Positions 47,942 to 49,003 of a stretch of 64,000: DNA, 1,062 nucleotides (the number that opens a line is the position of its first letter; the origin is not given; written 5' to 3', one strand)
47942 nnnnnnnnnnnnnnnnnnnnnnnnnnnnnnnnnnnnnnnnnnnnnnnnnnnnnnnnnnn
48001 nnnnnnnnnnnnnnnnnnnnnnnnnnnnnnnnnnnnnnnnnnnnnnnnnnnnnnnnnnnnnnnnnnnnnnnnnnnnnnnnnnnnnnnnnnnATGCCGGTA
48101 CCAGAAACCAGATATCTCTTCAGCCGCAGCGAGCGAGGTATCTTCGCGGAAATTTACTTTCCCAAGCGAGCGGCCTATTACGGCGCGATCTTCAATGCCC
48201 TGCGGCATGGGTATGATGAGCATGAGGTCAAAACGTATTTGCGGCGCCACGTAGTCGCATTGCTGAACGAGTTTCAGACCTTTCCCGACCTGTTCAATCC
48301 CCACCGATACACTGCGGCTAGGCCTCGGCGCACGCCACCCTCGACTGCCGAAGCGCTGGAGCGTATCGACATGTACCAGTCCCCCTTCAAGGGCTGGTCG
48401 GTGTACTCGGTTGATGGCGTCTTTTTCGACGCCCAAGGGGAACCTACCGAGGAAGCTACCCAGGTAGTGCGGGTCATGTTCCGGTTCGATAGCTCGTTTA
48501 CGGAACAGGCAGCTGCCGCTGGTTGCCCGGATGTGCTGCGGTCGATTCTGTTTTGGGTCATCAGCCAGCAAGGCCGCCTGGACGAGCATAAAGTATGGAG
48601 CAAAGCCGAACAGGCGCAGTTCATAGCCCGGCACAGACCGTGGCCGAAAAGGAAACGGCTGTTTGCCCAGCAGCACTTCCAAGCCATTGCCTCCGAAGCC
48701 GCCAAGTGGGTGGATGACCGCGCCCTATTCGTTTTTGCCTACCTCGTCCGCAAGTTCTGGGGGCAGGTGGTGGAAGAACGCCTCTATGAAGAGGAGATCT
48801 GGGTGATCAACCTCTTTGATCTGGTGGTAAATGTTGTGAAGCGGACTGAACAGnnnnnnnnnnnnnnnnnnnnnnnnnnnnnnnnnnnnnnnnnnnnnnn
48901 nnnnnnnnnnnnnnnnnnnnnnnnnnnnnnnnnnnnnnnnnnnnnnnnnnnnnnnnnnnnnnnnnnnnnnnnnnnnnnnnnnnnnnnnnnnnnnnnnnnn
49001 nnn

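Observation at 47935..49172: Self-contained lower-GC two-gene unit of unknown function with canonical SD sites and its own terminator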

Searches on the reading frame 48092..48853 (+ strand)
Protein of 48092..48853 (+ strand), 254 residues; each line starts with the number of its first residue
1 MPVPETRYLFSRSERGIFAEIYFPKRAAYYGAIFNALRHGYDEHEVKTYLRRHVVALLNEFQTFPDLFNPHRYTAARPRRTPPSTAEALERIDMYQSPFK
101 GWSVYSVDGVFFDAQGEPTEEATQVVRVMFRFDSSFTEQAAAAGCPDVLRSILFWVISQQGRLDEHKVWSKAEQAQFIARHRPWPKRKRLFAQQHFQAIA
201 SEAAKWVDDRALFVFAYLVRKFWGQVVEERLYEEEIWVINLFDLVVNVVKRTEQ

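Call 4: search_protein_families(library=pfam, proteins=[window:48092-48853:+], max_evalue=0.1)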
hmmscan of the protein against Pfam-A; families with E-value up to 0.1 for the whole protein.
window:48092-48853:+ (254 aa): 0 families

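Call 5: search_protein_families(library=padloc, proteins=[window:48092-48853:+], max_evalue=1)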
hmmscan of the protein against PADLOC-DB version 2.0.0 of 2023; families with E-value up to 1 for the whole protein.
window:48092-48853:+ (254 aa): 0 families

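Call 6: search_protein_families(library=ncbifam, proteins=[window:48092-48853:+], max_evalue=1)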
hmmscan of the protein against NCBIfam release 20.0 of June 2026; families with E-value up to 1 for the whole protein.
window:48092-48853:+ (254 aa): 0 families

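Call 7: search_protein_families(library=phrogs, proteins=[window:48092-48853:+], max_evalue=1)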
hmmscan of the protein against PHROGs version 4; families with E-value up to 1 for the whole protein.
window:48092-48853:+ (254 aa): 0 families

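Call 8: find_homologous_proteins(query=window:48092-48853:+, max_evalue=0.001)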
Query window:48092-48853:+ (254 aa): 114 proteins with E <= 0.001 among 748 candidates.
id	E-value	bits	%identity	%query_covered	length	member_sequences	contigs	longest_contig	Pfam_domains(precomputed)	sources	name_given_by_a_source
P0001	6.1e-169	578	100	100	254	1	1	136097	-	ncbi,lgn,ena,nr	ncbi:MAG: hypothetical protein G01um101438_576 [Parcubacteria group bacterium Gr01-1014_38]|nr:MAG: 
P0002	2.1e-126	439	76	100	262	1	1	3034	-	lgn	-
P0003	3.6e-112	392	67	100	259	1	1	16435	-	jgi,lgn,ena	-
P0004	7.2e-111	388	67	100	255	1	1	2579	-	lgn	-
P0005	8.5e-109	381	68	100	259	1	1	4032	-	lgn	-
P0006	1.9e-108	380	64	98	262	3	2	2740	-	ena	-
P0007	6.8e-108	378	65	99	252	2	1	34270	-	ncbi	-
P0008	1.8e-107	376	64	100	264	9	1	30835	-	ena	-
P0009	2.6e-107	376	65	99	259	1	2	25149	-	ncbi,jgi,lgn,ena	-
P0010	3.7e-107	375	66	100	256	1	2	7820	-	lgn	-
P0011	4.8e-107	375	68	98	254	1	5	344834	-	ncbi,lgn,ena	-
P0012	8.2e-107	374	65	100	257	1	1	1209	-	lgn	-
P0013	9.9e-107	374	65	100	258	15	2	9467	-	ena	-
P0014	1.5e-106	373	65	99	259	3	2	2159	-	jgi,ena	-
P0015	1.2e-105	371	66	99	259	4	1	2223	-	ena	-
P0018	5.0e-104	365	64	100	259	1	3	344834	-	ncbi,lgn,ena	-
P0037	2.1e-98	347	62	100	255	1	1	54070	-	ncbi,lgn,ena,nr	ncbi:MAG: hypothetical protein G01um101438_716 [Parcubacteria group bacterium Gr01-1014_38]|nr:MAG: 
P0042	3.7e-96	339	60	100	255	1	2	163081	-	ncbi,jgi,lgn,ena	-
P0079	3.4e-77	277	51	100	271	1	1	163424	-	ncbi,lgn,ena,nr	ncbi:MAG: hypothetical protein G01um101425_573 [Candidatus Peregrinibacteria bacterium Gr01-1014_25]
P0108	7.0e-54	201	43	97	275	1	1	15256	-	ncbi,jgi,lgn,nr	ncbi:MAG TPA: hypothetical protein VD866_25600 [Urbifossiella sp.]|nr:hypothetical protein [Urbifoss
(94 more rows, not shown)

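Call 13: find_encoding_contigs(protein=P0037, flank=6000, max_places=3)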
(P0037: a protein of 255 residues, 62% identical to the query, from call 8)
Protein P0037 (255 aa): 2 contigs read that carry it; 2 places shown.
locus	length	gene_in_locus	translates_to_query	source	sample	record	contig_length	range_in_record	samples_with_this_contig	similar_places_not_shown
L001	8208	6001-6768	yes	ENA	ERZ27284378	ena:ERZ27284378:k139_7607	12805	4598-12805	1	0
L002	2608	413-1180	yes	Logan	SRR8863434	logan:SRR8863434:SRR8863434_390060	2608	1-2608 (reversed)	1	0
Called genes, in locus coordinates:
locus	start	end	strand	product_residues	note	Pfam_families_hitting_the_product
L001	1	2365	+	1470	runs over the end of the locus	PF08471:Ribonuc_red_2_N, PF14890:Intein_splicing (faint), PF14528:LAGLIDADG_3, PF02867:Ribonuc_red_lgC, PF12637:TSCPD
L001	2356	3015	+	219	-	PF02572:CobA_CobO_BtuR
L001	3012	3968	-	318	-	PF00480:ROK, PF02685:Glucokinase (faint)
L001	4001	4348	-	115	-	-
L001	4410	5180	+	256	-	PF01497:Peripla_BP_2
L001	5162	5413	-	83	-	PF16325:Peptidase_U32_C (weak)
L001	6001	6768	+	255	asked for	-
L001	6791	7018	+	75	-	-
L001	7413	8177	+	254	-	PF02643:DUF192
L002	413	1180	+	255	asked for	-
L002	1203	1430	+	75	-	-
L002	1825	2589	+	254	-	PF02643:DUF192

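Call 14: find_encoding_contigs(protein=P0011, flank=6000, max_places=3)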
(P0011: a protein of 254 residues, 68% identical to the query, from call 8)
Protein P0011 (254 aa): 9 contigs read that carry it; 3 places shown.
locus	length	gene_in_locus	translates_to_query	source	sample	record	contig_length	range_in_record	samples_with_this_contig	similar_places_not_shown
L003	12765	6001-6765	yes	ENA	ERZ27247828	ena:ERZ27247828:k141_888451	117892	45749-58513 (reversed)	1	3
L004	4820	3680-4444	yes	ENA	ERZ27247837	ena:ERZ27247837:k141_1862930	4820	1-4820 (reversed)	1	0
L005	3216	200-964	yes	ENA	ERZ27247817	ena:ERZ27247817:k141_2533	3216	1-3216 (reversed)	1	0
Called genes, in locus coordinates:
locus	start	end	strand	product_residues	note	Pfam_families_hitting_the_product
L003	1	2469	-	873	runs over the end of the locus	PF04932:Wzy_C, PF13432:TPR_16 (faint), PF14559:TPR_19 (faint), PF07719:TPR_2 (faint), PF13428:TPR_14 (faint), PF13431:TPR_17 (faint)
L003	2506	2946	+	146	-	PF01467:CTP_transf_like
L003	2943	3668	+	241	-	-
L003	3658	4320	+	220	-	PF05401:NodS, PF05175:MTS (weak), PF06325:PrmA, PF13489:Methyltransf_23, PF13847:Methyltransf_31, PF08241:Methyltransf_11, PF08242:Methyltransf_12, PF13649:Methyltransf_25, +1 more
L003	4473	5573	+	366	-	PF02350:Epimerase_2 (weak)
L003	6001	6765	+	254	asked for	-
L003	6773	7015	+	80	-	-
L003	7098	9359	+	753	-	PF01041:DegT_DnrJ_EryC1, PF00266:Aminotran_5, PF00465:Fe-ADH, PF25137:ADH_Fe_C (weak)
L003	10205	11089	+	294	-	PF00892:EamA (weak)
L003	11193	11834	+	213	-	PF02348:CTP_transf_3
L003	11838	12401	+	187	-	PF00702:Hydrolase (faint), PF08282:Hydrolase_3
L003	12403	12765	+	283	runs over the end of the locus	PF03102:NeuB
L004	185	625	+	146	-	PF01467:CTP_transf_like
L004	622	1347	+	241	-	-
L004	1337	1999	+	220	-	PF05401:NodS, PF05175:MTS (weak), PF06325:PrmA, PF13489:Methyltransf_23, PF13847:Methyltransf_31, PF08241:Methyltransf_11, PF08242:Methyltransf_12, PF13649:Methyltransf_25, +1 more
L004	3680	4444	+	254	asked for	-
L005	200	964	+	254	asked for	-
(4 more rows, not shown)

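Call 15: find_encoding_contigs(protein=P0018, flank=6000, max_places=3)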
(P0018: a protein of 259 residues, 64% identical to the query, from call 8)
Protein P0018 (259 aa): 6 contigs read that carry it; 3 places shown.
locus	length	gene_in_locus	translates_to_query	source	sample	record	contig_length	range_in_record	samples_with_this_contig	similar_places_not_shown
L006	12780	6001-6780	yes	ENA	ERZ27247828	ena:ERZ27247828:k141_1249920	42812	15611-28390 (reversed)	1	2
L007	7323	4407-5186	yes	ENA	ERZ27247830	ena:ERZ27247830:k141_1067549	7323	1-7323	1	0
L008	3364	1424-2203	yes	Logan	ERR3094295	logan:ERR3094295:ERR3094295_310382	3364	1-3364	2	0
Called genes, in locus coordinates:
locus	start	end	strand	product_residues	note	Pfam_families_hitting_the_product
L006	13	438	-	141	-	PF03946:Ribosomal_L11_N, PF00298:Ribosomal_L11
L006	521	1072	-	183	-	PF02357:NusG, PF00467:KOW (weak)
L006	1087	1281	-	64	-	PF00584:SecE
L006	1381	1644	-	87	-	PF02575:YbaB_DNA_bd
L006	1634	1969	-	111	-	PF01863:YgjP-like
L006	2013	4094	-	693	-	PF02518:HATPase_c, PF00204:DNA_gyraseB, PF01751:Toprim, PF00986:DNA_gyraseB_C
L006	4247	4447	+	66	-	-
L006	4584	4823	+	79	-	-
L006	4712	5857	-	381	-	PF01409:tRNA-synt_2d, PF03147:FDX-ACB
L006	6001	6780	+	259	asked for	-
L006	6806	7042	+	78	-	-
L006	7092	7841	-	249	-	PF02535:Zip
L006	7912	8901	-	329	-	PF01833:TIG, PF18895:T4SS_pilin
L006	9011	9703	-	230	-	PF18914:DUF5666 (faint)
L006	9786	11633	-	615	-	PF00664:ABC_membrane, PF00005:ABC_tran, PF02463:SMC_N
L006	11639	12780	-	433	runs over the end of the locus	PF05970:PIF1, PF13245:AAA_19, PF13401:AAA_22 (weak), PF13604:AAA_30, PF21530:Pif1_2B_dom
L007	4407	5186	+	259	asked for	-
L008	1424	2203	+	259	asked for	-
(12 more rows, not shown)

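Call 20: search_solved_structures(query=A1, max_evalue=10, show_alignments=2)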
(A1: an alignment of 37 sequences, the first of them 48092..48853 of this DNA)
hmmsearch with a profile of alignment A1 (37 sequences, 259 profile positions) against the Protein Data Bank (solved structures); distinct sequences matched with E-value up to 10: 3.
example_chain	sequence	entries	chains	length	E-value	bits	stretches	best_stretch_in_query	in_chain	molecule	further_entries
7ue2_A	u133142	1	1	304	0.058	16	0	198-254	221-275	RPB_PLP3_R6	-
3rnv_A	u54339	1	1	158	0.4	13.2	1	20-71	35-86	Helper component proteinase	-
8jyy_A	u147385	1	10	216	1.1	11.8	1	56-116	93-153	RCD-1-2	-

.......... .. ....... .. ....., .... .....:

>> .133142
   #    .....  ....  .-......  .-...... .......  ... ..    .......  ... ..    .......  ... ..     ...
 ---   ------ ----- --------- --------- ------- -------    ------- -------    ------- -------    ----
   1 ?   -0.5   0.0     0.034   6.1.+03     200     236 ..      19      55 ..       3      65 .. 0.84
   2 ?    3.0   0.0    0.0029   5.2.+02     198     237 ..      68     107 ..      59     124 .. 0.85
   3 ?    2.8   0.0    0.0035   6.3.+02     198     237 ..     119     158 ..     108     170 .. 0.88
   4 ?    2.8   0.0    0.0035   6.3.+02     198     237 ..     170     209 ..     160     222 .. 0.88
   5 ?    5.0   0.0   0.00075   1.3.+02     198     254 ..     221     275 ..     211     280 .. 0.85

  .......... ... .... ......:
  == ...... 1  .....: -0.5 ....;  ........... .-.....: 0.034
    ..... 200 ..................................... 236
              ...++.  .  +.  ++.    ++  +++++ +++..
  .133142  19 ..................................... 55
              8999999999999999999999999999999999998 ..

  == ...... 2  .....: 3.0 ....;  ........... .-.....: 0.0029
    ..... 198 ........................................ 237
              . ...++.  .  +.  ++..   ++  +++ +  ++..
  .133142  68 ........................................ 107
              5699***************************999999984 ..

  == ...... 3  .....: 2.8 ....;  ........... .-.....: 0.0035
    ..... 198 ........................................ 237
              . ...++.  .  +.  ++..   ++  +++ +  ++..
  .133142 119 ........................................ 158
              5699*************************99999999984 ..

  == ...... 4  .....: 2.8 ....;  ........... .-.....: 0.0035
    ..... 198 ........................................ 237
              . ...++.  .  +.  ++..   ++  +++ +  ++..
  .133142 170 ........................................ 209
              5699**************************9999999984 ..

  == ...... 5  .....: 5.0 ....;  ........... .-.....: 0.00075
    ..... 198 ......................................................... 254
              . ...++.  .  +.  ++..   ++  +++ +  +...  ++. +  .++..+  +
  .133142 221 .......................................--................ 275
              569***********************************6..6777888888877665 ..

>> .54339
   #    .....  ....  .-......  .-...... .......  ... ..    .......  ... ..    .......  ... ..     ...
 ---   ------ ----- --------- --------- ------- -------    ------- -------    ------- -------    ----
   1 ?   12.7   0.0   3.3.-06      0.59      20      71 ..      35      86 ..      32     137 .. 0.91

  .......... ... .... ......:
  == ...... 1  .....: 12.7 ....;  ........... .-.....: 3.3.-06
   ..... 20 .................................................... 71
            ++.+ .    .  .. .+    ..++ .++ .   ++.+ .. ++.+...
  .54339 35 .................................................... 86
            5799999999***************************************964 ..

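Call 23: find_encoding_contigs(protein=P0079, flank=6000, max_places=2)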
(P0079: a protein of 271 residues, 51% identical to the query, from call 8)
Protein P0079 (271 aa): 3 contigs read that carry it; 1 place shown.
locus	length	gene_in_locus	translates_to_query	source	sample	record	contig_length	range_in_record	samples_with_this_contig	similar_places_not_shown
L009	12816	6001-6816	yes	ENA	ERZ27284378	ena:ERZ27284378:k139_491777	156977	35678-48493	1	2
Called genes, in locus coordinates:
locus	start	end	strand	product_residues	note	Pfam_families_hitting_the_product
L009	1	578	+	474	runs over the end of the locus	PF01551:Peptidase_M23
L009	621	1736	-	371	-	PF00953:Glycos_transf_4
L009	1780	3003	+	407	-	PF00162:PGK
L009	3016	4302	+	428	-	-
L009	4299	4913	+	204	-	PF02698:DUF218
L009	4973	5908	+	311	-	PF02899:Phage_int_SAM_1 (weak), PF00589:Phage_integrase, PF22823:MrpR_C_cat (weak)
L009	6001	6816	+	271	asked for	-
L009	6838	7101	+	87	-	-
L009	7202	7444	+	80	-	-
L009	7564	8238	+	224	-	PF13098:Thioredoxin_2 (weak), PF13462:Thioredoxin_4, PF01323:DSBA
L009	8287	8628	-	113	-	PF01329:Pterin_4a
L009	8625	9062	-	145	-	-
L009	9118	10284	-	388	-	PF00579:tRNA-synt_1b, PF22421:SYY_C-terminal, PF01479:S4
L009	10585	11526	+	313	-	PF01479:S4, PF00849:PseudoU_synth_2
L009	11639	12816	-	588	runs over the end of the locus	PF04773:FecR (weak), PF09136:Glucodextran_B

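Call 24: find_encoding_contigs(protein=P0108, flank=6000, max_places=2)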
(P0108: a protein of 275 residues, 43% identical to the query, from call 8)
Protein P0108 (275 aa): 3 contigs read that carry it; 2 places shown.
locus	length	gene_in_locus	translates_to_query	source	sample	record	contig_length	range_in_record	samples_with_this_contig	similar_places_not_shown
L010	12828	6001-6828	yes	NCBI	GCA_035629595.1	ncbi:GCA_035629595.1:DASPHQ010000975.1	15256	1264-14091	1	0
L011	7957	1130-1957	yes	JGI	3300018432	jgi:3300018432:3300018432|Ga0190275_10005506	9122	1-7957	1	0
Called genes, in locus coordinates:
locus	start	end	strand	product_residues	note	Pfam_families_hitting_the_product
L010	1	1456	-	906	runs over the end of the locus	PF01839:FG-GAP (faint), PF13517:FG-GAP_3 (weak)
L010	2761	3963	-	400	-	-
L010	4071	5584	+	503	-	-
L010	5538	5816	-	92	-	-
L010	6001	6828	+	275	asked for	-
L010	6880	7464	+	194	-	PF00583:Acetyltransf_1 (weak)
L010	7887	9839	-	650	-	PF02922:CBM_48, PF00128:Alpha-amylase (faint), PF02806:Alpha-amylase_C (weak)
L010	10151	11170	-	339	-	PF02899:Phage_int_SAM_1, PF00589:Phage_integrase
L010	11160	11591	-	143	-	PF01850:PIN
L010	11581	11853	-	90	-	PF04014:MazE_antitoxin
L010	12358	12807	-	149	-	-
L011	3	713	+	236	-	?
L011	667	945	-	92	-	-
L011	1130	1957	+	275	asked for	-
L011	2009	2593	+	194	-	PF00583:Acetyltransf_1 (weak)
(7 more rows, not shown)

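Call 25: predict_structure(alignment_id=A1)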
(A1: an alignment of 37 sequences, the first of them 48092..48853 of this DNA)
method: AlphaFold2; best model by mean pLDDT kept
length: 254 residues; sequences in the alignment: 37
mean_pLDDT: 86.2   pTM: 0.85
mean pLDDT of the five models: 86.2, 83.9, 83.7, 83.5, 81.0
residues with pLDDT >= 90: 126; 70-90: 101; 50-70: 26; < 50: 1
segments of 3 or more residues with pLDDT < 50: none
pLDDT, mean of each block of 10 residues (from residue 1): 64 72 81 88 97 95 90 86 95 96 90 86 89 92 94 84 69 92 95 96 93 93 86 78 64 66
secondary structure, 60 per line:
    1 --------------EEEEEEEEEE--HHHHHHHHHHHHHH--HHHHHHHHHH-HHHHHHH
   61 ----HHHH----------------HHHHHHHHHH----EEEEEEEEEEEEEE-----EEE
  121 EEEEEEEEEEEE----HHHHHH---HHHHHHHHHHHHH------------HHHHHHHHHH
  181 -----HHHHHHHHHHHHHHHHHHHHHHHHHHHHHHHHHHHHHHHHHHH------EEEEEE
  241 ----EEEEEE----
elements in order: E15-24 H27-40 H43-52 H54-60 H65-68 H85-94 E99-112 E118-132 H137-142 H146-158 H171-180 H186-228 E235-240 E245-250

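Call 28: search_protein_representatives(alignment_id=A1)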
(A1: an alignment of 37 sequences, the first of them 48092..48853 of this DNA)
Query: 37 sequences, 259 profile positions. Proteins with E-value up to 0.001 (for the whole library): 315; up to 1e-10: 239; up to 1e-30: 57. The best 150 are listed.
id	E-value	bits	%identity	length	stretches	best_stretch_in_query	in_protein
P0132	2.4e-115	400.7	-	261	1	2-255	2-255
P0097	2.4e-100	351.6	-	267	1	1-255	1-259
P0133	4.5e-99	347.4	-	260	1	1-254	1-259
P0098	1.2e-94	332.9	-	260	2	4-167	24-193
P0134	3.9e-92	324.6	-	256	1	1-252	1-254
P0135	3.9e-88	311.5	-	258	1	6-254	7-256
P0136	3.2e-87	308.5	-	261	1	1-254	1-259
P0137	5.9e-87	307.7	-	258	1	1-254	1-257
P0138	2.3e-86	305.7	-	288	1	3-252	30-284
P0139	2.5e-85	302.3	-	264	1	5-255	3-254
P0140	7.6e-83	294.2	-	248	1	1-255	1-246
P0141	7.9e-82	290.9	-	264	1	4-254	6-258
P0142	3.8e-75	269.0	-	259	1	1-255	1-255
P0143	1.7e-74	266.8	-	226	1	46-255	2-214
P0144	3.0e-74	266.0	-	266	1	1-252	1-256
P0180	2.9e-32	128.4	-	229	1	1-253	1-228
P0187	4.8e-30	121.2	-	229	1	4-249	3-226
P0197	5.9e-28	114.3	-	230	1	7-254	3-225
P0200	1.1e-27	113.4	-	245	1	4-250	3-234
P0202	3.3e-27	111.9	-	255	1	5-249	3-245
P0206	5.4e-27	111.2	-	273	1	7-249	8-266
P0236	1.4e-23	99.9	-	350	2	11-131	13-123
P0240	1.6e-22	96.6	-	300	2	7-153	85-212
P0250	1.2e-21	93.6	-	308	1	5-251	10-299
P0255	6.6e-21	91.2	-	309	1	6-249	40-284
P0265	6.0e-20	88.1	-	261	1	4-253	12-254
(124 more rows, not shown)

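Call 29: search_protein_families(library=pfam, proteins=[P0180, P0187, P0197, P0200, P0202, P0206, P0236, P0240, P0250, P0255], max_evalue=0.1)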
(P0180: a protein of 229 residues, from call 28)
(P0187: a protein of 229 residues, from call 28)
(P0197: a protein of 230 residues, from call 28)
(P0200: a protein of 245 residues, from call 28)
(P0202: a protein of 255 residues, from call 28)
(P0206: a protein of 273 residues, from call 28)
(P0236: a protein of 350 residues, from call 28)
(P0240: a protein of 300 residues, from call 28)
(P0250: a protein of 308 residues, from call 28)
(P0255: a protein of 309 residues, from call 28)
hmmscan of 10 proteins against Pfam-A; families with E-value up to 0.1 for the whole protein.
P0180 (229 aa): 1 family
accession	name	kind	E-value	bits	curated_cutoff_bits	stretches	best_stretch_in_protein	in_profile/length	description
PF12098.13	DUF3574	-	0.0041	17.4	25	1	77-133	29-88/103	Protein of unknown function (DUF3574)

P0187 (229 aa): 2 families
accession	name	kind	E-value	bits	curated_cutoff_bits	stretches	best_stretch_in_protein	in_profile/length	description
PF19890.4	DUF6363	-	0.051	13.8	26.4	0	162-191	4-33/75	Domain of unknown function (DUF6363)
PF24701.1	DUF7664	-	0.092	13.4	27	0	140-225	14-97/98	Domain of unknown function (DUF7664)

P0197 (230 aa): 0 families

P0200 (245 aa): 1 family
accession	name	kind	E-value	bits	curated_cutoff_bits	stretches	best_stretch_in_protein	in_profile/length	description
PF11210.13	DUF2996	-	0.038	14.9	27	1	122-183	54-112/120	Protein of unknown function (DUF2996)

P0202 (255 aa): 2 families
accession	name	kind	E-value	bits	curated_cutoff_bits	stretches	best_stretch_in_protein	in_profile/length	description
PF12098.13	DUF3574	-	0.0023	18.2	25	1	81-120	32-71/103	Protein of unknown function (DUF3574)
PF20455.3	DUF6708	-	0.0082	16.4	27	1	98-216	70-185/200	Family of unknown function (DUF6708)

P0206 (273 aa): 1 family
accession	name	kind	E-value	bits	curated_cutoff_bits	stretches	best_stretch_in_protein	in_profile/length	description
PF18506.7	RelB-like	-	0.015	15.6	27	0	46-79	13-45/62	RelB Antitoxin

P0236 (350 aa): 0 families

P0240 (300 aa): 0 families

P0250 (308 aa): 1 family
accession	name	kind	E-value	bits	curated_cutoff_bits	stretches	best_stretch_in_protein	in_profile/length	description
PF12138.14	Spherulin4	-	0.042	13.8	30.2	1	82-116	74-110/239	Spherulation-specific family 4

P0255 (309 aa): 0 families
